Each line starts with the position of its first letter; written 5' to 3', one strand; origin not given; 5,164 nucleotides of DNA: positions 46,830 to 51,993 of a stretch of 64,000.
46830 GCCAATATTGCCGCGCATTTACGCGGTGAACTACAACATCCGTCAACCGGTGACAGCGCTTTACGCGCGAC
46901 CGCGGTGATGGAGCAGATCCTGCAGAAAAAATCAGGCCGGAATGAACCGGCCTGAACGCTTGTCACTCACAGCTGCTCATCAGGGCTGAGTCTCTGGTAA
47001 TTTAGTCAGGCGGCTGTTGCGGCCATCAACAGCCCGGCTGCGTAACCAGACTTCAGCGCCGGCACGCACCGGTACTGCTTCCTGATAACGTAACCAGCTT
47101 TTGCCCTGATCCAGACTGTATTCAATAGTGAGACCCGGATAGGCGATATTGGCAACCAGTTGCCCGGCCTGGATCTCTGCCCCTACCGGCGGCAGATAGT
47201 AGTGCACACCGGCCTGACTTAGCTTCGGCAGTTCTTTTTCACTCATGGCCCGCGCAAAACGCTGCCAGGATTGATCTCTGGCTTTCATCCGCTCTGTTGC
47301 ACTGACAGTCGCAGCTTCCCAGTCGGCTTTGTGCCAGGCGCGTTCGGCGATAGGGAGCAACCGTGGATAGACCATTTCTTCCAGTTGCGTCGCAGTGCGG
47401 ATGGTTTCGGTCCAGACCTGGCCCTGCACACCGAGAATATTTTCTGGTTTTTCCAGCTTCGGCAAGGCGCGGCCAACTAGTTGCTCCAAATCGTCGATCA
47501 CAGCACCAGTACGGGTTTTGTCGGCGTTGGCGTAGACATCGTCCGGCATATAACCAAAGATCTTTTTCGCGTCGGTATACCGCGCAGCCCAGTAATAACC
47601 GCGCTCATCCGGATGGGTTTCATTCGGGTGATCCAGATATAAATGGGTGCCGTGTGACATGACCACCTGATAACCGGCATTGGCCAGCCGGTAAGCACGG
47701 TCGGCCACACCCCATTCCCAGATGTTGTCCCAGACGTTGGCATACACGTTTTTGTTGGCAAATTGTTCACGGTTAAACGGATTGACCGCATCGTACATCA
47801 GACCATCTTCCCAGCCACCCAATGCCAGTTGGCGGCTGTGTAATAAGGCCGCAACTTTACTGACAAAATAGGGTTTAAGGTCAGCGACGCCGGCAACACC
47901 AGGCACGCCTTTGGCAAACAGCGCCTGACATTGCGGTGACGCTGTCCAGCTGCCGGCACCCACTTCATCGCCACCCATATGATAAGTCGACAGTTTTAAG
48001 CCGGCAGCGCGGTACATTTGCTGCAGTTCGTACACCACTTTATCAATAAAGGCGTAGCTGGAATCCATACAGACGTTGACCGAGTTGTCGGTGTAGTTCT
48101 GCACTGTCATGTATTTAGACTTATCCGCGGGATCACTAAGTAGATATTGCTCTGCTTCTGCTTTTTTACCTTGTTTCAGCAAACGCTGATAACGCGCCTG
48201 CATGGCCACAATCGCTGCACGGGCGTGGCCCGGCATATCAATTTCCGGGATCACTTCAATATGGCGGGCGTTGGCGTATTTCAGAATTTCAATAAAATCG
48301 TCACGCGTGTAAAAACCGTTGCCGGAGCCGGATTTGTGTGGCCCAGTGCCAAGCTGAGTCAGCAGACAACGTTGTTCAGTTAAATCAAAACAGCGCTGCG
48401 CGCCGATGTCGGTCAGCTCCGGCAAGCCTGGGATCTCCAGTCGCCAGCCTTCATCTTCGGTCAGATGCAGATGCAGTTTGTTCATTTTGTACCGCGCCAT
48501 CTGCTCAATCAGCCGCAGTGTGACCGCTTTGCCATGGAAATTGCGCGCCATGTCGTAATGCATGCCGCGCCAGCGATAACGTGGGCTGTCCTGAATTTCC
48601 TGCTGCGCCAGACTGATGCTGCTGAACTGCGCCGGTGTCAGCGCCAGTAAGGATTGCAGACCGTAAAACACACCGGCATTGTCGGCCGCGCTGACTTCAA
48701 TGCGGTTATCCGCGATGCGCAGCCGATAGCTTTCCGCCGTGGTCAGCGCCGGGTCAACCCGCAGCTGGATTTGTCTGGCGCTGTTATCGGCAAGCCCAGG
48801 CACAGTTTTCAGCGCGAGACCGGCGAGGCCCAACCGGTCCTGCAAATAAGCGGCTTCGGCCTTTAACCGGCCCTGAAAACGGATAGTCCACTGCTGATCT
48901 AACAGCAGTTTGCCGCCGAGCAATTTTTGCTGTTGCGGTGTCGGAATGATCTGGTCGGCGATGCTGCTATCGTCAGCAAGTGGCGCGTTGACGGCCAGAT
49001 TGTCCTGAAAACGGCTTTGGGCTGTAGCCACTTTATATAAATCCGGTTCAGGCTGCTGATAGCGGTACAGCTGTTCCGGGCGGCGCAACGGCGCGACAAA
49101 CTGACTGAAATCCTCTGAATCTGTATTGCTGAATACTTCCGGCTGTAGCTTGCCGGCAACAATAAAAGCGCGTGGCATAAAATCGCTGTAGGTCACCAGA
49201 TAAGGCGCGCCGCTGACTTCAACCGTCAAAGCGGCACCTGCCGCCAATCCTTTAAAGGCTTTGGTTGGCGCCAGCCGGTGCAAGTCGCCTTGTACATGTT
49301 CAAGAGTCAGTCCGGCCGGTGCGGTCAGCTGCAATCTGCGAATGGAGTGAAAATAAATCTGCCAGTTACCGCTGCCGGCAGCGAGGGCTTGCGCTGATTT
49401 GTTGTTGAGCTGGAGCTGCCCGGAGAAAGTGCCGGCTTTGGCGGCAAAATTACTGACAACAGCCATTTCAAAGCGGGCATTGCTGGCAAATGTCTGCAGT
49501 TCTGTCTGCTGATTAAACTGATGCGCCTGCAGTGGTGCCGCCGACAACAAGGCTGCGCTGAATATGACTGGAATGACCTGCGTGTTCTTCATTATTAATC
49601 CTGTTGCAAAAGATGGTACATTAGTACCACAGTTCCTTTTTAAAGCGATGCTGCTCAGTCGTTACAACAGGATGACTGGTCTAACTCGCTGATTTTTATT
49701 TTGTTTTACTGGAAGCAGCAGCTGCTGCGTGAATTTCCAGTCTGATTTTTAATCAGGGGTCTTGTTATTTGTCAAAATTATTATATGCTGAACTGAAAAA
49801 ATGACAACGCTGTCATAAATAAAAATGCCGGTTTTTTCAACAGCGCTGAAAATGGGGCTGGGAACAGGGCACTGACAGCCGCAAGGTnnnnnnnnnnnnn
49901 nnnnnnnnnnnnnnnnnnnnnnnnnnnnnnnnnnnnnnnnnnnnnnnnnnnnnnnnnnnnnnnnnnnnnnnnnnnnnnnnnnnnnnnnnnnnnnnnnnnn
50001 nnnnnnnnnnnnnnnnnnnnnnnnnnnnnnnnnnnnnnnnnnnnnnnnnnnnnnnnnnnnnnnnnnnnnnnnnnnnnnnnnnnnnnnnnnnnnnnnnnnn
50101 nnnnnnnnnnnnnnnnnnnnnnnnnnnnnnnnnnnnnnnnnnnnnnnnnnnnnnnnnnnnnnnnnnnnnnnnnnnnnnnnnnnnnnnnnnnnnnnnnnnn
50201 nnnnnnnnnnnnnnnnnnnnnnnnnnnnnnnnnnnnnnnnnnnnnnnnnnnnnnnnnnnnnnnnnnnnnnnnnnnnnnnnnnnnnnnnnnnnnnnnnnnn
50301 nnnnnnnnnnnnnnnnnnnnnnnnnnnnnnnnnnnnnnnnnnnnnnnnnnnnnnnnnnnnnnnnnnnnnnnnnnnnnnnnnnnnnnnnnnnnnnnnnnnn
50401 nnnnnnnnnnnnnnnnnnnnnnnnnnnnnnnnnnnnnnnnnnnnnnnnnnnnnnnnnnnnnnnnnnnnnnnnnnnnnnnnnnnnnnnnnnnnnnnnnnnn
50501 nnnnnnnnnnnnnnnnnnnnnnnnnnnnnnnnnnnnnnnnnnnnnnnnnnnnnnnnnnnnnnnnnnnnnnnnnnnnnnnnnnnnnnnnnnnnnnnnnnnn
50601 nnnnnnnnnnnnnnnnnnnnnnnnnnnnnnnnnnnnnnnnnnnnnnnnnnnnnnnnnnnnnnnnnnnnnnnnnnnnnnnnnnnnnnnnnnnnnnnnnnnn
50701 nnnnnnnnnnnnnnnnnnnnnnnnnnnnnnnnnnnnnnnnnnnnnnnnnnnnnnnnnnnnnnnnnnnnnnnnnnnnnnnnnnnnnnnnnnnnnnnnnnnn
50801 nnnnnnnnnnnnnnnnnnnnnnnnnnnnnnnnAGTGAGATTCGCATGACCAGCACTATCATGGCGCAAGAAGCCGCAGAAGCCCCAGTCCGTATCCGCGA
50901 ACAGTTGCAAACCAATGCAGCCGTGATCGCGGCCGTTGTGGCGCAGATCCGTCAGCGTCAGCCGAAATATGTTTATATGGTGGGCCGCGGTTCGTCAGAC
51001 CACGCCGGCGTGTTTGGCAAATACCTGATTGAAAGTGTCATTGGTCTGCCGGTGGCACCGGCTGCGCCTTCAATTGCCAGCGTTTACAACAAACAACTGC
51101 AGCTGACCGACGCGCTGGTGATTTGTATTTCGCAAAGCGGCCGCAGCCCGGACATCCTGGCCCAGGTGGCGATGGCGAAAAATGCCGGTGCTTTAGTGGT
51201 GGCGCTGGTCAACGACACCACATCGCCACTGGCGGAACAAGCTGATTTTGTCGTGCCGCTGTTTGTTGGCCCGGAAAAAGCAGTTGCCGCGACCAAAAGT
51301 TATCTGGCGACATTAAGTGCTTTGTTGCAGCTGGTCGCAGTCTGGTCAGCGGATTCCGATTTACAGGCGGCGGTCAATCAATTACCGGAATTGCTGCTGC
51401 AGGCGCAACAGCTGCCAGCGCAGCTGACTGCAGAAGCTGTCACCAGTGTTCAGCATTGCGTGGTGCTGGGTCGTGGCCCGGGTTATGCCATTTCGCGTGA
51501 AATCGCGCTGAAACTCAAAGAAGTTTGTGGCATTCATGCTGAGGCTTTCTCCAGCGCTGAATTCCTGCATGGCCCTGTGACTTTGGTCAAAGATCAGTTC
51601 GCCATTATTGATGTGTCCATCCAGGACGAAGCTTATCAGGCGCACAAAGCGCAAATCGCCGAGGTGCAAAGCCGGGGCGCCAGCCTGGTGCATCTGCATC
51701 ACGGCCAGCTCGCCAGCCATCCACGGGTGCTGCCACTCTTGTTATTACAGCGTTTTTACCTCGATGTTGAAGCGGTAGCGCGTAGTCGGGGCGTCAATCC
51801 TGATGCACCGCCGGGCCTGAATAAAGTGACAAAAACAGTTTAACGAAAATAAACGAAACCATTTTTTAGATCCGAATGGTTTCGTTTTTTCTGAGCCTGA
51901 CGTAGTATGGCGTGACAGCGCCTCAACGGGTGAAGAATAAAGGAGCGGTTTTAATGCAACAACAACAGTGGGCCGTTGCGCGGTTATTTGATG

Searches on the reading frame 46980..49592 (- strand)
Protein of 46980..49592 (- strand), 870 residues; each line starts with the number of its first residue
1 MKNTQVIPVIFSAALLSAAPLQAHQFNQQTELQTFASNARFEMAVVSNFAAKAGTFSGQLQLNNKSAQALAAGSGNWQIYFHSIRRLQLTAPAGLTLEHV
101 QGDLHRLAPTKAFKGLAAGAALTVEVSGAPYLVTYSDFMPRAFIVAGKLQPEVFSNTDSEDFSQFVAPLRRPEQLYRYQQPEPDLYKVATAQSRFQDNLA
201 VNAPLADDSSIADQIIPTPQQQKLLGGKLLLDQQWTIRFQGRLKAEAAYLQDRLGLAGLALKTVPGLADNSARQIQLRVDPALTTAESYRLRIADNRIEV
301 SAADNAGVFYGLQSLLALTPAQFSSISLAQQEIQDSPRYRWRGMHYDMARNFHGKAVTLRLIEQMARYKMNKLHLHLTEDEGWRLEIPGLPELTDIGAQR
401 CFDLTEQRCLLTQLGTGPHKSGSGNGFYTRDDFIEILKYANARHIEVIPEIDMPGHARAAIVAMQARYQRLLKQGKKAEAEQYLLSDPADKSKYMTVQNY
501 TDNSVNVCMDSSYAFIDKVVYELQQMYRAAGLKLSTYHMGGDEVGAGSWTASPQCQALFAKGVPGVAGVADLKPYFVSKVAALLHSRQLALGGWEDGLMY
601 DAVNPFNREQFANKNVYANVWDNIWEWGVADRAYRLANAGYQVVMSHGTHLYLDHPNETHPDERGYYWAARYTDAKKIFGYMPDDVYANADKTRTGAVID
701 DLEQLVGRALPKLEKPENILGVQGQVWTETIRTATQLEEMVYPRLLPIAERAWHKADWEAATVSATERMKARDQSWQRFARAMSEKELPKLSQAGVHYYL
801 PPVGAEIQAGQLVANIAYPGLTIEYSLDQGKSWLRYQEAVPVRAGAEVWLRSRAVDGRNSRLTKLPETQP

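Call 9: search_protein_families(library=pfam, proteins=[window:46980-49592:-])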
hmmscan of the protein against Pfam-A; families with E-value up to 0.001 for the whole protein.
window:46980-49592:- (870 aa): 4 families
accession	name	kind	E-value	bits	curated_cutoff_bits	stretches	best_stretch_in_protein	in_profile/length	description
PF00728.28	Glyco_hydro_20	-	5.6e-95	319.1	22.3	1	339-755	1-347/348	Glycosyl hydrolase family 20, catalytic domain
PF03173.19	CHB_HEX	-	1.8e-36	125.7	25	1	51-191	25-159/160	Putative carbohydrate binding domain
PF03174.19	CHB_HEX_C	-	2.7e-26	91.7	23.6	1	787-861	1-75/76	Chitobiase/beta-hexosaminidase C-terminal domain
PF02838.20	Glyco_hydro_20b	-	6.6e-20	72.6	26.1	1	214-335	3-123/124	Glycosyl hydrolase family 20, domain 2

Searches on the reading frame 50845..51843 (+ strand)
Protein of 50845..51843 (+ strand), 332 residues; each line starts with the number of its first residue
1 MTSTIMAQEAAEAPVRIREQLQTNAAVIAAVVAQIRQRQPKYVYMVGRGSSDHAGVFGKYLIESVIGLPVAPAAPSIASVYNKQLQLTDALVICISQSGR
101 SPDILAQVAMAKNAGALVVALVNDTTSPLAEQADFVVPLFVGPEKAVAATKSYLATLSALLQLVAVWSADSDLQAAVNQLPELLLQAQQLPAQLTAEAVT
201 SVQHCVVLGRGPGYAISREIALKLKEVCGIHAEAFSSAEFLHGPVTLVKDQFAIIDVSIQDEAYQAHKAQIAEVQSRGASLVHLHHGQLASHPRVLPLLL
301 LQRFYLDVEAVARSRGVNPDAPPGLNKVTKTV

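Call 9: search_protein_families(library=pfam, proteins=[window:50845-51843:+])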
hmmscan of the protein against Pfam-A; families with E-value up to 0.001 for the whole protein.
window:50845-51843:+ (332 aa): 1 family
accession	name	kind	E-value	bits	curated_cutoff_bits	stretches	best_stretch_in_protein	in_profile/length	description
PF01380.27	SIS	-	3.9e-31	108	25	2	39-164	4-129/131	SIS domain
